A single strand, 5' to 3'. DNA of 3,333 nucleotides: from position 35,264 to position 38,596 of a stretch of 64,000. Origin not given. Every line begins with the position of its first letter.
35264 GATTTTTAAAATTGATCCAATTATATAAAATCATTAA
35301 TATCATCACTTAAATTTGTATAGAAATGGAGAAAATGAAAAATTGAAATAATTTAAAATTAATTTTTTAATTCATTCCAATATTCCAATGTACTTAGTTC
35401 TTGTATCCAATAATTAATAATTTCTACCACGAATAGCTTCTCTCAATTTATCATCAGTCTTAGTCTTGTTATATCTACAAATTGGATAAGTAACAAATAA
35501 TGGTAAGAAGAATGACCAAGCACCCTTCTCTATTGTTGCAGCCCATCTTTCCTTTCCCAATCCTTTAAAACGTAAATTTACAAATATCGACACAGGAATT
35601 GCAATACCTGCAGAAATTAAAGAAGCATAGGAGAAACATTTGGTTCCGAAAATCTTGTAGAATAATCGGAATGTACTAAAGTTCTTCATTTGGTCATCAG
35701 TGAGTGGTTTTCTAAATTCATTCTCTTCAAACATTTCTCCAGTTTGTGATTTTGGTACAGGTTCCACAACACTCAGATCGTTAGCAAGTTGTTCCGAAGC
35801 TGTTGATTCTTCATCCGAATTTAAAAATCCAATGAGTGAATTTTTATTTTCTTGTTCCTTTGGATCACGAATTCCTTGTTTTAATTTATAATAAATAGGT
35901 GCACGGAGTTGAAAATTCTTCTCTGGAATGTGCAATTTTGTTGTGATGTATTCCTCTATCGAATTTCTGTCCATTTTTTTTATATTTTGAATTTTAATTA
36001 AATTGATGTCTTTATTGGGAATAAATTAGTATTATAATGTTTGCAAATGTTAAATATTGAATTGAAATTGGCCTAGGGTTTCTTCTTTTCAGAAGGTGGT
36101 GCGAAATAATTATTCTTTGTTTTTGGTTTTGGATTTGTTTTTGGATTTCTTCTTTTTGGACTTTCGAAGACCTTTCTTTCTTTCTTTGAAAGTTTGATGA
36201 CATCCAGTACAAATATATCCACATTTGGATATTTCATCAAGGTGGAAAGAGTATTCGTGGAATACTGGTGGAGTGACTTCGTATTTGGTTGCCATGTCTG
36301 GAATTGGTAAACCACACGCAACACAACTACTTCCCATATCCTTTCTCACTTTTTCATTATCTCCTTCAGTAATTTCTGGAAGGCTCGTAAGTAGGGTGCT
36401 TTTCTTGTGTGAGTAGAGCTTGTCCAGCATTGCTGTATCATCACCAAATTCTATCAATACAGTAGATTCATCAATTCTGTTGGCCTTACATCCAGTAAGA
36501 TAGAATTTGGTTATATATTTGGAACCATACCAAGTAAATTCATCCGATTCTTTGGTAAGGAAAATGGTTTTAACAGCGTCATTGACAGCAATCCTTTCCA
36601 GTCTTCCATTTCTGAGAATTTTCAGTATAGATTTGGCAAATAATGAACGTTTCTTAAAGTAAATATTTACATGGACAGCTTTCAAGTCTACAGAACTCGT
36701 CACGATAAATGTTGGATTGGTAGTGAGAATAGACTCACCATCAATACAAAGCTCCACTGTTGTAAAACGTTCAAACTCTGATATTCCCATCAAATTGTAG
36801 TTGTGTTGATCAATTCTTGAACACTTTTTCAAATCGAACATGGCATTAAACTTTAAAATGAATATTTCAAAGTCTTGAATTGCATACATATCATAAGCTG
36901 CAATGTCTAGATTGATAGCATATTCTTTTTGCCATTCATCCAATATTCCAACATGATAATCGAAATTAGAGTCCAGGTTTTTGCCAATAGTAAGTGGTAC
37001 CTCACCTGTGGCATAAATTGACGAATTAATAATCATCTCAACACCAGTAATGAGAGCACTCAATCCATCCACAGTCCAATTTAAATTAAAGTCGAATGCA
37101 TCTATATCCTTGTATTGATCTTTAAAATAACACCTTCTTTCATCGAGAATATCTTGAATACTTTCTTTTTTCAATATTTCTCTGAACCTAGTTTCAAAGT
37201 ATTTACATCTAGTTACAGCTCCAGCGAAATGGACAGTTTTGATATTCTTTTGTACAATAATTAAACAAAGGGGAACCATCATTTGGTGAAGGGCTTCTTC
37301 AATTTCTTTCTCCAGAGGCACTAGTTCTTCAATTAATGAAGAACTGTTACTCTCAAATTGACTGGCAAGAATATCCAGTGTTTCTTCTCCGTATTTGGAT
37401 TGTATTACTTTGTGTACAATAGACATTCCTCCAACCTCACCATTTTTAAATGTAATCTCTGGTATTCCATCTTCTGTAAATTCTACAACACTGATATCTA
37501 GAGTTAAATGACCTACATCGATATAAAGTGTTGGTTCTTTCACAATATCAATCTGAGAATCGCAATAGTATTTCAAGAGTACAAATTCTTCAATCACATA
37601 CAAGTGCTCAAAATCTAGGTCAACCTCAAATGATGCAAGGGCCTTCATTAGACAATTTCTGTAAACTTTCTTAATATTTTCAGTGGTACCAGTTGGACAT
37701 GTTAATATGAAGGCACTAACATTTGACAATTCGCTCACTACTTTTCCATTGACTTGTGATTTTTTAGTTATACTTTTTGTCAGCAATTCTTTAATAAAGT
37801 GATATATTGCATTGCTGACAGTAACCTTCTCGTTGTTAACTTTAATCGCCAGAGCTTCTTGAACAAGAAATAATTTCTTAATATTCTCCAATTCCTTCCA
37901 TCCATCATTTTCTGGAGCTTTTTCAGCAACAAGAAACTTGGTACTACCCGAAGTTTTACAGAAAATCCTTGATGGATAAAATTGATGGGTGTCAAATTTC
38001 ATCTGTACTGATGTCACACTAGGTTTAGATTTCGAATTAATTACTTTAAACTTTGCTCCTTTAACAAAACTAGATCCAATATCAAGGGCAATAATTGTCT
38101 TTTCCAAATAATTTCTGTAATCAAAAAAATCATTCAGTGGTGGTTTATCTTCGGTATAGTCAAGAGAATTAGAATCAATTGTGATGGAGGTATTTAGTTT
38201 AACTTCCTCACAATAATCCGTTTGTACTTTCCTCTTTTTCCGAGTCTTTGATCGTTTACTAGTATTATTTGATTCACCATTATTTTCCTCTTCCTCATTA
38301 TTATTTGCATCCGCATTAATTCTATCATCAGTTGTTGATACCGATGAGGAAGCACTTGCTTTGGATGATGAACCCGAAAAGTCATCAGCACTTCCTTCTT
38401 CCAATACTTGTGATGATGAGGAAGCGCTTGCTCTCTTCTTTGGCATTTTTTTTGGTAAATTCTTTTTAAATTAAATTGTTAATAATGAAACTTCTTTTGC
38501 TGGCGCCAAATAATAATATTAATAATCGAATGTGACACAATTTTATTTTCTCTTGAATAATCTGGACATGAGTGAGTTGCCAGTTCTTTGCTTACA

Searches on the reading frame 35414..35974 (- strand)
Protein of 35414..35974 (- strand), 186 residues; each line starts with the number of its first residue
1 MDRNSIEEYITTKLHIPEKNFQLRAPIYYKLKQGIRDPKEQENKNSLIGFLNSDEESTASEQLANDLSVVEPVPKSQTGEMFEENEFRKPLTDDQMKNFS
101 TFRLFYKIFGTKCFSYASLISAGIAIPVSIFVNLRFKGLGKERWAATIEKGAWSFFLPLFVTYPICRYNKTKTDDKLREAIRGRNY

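Call 40: list_cluster_members(proteins=[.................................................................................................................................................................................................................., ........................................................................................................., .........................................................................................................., window:31970-33223:-, window:35414-35974:-, P0005, P0009, P0013, P0017, P0022])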
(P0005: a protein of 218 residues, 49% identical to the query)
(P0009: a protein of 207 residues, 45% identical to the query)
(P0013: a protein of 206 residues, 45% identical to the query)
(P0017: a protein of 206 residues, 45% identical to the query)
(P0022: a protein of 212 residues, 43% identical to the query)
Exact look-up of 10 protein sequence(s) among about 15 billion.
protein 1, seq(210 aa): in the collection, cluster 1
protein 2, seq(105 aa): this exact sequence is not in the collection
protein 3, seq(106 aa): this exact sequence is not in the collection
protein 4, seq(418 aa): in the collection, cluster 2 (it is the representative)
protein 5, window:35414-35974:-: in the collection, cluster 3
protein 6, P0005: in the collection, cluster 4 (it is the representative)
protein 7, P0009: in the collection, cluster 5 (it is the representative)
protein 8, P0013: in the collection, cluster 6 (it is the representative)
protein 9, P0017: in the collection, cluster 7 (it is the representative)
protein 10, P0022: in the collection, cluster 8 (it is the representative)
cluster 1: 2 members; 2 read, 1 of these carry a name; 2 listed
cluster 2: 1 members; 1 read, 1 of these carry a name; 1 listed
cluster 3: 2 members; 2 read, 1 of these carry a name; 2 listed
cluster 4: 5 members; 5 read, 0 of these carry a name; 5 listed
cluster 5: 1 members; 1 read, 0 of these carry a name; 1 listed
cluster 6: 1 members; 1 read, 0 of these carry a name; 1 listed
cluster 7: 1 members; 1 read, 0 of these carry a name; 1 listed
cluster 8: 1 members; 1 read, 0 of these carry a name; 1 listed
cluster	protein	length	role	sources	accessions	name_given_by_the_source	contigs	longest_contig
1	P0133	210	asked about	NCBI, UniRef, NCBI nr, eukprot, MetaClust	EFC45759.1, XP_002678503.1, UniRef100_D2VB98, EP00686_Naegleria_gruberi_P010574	rab family small GTPase [Naegleria gruberi] | Rab family small GTPase n=1 Tax=Naegleria gruberi TaxID=5762 RepID=D2VB98_NAEGR | XP_002678503.1 rab family small GTPase [Naegleria gruberi strain NEG-M]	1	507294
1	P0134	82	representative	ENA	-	-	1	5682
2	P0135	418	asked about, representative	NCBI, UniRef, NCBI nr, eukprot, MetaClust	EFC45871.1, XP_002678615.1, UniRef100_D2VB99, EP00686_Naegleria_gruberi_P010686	predicted protein [Naegleria gruberi] | Predicted protein n=1 Tax=Naegleria gruberi TaxID=5762 RepID=D2VB99_NAEGR | uncharacterized protein NAEGRDRAFT_66141 [Naegleria gruberi]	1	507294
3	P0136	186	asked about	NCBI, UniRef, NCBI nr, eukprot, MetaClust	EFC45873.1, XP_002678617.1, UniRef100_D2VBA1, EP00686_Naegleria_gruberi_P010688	predicted protein [Naegleria gruberi] | Predicted protein n=1 Tax=Naegleria gruberi TaxID=5762 RepID=D2VBA1_NAEGR | uncharacterized protein NAEGRDRAFT_66143 [Naegleria gruberi]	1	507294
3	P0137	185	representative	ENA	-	-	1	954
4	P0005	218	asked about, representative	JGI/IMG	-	-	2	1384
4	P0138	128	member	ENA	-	-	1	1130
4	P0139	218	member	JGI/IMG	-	-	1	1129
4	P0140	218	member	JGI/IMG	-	-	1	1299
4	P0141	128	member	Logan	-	-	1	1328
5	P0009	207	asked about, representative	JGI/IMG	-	-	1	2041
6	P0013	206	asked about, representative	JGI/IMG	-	-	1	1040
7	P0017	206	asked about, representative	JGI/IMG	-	-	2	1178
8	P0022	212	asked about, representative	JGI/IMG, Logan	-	-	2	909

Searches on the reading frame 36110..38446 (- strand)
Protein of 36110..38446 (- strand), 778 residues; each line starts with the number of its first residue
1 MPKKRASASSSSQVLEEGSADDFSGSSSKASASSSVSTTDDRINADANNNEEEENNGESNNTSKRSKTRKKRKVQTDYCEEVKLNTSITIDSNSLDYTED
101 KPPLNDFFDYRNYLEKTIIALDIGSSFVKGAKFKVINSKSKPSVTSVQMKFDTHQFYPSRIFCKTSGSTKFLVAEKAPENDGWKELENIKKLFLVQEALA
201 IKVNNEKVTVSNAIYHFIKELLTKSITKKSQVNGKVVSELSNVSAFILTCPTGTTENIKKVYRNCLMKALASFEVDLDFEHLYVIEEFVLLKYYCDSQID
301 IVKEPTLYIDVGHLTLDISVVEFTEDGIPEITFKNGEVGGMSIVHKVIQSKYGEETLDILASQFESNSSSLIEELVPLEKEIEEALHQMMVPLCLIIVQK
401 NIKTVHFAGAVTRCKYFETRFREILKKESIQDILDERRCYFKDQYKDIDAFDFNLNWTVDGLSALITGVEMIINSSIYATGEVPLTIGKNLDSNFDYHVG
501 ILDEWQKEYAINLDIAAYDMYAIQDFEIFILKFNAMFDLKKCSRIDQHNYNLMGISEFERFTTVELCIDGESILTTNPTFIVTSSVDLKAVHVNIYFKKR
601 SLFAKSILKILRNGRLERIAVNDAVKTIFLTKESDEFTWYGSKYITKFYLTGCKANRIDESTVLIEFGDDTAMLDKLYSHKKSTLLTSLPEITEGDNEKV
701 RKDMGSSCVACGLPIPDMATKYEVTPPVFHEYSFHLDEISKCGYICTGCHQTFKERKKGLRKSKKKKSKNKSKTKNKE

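Call 23: find_encoding_contigs(protein=window:36110-38446:-, flank=10000, max_places=3)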
Protein window:36110-38446:- (778 aa): no gene with exactly this product is on record in the collection.
